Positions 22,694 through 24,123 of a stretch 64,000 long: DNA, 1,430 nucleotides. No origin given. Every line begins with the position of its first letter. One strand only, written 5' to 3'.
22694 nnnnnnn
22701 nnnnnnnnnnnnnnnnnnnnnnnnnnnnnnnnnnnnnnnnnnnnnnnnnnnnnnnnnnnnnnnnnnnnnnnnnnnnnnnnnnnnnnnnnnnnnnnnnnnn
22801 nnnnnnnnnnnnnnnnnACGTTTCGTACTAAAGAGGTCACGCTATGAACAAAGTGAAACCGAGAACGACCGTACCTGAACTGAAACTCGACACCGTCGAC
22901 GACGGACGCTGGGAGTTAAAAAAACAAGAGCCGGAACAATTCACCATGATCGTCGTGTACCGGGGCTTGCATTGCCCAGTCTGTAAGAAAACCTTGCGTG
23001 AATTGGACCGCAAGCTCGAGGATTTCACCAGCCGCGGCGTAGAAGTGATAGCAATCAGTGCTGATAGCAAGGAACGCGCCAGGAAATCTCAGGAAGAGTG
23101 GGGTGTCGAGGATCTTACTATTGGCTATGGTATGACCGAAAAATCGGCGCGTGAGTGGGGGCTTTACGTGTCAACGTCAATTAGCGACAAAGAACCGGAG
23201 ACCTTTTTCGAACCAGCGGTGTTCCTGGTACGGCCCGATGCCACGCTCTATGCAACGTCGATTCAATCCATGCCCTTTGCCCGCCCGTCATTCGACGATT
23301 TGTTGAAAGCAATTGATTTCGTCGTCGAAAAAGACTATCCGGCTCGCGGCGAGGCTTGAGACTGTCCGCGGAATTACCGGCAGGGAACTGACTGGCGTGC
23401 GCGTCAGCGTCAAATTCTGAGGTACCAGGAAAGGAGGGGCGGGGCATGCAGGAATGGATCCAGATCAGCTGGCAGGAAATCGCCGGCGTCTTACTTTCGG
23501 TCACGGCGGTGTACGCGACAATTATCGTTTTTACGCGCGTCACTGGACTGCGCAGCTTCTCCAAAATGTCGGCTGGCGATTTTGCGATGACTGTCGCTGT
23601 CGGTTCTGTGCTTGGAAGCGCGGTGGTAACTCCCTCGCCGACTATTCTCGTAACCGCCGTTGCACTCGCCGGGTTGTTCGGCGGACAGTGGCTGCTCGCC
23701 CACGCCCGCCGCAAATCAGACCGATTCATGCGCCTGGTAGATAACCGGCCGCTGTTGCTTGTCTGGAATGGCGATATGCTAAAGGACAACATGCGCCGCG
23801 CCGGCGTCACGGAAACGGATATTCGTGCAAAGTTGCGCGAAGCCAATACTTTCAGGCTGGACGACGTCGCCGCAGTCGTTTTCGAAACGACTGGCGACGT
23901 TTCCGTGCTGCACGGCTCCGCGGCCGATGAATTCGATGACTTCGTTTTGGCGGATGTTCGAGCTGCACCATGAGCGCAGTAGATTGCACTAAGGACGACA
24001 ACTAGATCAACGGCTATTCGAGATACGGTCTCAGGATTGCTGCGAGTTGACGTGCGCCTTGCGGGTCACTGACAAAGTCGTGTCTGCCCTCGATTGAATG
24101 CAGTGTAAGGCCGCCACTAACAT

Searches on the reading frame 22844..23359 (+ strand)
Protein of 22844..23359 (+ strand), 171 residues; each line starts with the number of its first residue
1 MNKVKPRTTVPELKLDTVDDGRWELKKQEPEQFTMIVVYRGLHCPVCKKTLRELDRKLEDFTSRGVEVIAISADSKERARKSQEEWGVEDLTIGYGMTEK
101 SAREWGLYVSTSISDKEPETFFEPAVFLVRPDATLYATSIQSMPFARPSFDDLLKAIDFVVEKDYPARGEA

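Call 7: search_protein_families(library=pfam, proteins=[window:22844-23359:+], max_evalue=0.001)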
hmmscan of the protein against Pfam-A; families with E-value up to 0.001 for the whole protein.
window:22844-23359:+ (171 aa): 2 families
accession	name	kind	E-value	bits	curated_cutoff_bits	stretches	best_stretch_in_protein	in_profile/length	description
PF00578.27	AhpC-TSA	-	4.8e-17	62.5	26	1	8-135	3-121/124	AhpC/TSA family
PF08534.16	Redoxin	-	5.1e-10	39.8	26.6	1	8-144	4-137/148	Redoxin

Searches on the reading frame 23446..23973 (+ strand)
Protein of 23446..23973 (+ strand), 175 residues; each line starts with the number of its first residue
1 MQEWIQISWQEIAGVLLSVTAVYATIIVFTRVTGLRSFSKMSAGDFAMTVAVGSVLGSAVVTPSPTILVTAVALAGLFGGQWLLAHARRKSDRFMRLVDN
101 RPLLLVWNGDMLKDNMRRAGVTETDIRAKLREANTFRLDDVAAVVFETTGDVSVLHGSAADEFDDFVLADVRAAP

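Call 7: search_protein_families(library=pfam, proteins=[window:23446-23973:+], max_evalue=0.001)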
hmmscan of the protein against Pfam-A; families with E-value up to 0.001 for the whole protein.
window:23446-23973:+ (175 aa): 1 family
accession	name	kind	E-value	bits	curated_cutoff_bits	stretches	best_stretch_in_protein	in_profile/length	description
PF04239.17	DUF421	-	1.7e-13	50.6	23.6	1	90-159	2-71/129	YetF C-terminal domain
